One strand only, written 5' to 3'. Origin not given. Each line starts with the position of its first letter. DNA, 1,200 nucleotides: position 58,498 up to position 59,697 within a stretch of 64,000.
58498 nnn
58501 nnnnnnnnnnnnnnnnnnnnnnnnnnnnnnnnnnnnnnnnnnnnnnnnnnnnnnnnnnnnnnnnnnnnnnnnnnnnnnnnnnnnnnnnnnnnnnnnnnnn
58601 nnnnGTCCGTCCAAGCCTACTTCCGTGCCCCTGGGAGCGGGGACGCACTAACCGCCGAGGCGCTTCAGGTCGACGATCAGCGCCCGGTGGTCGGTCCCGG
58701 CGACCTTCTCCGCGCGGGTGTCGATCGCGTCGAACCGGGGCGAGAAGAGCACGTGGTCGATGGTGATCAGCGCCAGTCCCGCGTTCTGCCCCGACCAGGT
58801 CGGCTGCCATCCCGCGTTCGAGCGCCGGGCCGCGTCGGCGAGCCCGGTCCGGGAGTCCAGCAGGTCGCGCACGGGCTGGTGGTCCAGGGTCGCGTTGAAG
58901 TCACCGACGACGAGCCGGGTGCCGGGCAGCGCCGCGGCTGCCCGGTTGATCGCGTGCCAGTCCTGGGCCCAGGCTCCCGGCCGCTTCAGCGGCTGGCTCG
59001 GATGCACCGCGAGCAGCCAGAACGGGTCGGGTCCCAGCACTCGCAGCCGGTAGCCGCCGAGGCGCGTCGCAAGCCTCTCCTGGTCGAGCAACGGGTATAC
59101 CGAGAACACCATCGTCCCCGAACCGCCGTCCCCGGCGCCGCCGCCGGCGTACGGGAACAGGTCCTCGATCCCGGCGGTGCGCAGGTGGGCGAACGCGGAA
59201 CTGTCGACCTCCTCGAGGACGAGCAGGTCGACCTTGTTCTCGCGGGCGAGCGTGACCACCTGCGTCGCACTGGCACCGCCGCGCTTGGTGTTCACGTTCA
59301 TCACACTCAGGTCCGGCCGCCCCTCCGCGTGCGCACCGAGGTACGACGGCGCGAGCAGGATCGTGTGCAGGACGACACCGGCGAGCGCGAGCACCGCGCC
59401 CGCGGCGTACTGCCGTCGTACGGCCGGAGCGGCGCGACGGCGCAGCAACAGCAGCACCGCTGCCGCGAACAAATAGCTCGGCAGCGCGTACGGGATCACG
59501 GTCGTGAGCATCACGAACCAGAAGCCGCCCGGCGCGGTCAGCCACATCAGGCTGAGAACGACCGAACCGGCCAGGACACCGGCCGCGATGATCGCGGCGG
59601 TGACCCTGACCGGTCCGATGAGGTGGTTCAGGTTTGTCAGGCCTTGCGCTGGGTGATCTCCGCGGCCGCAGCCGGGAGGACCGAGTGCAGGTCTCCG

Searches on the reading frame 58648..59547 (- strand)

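Call 64: search_protein_families(library=pfam, proteins=[window:58648-59547:-], max_evalue=0.0001)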
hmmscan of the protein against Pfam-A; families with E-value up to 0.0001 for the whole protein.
window:58648-59547:- (299 aa): 1 family
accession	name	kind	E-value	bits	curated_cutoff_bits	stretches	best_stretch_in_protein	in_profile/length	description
PF03372.29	Exo_endo_phos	-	1.4e-22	80.9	24.5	1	84-287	4-225/225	Endonuclease/Exonuclease/phosphatase family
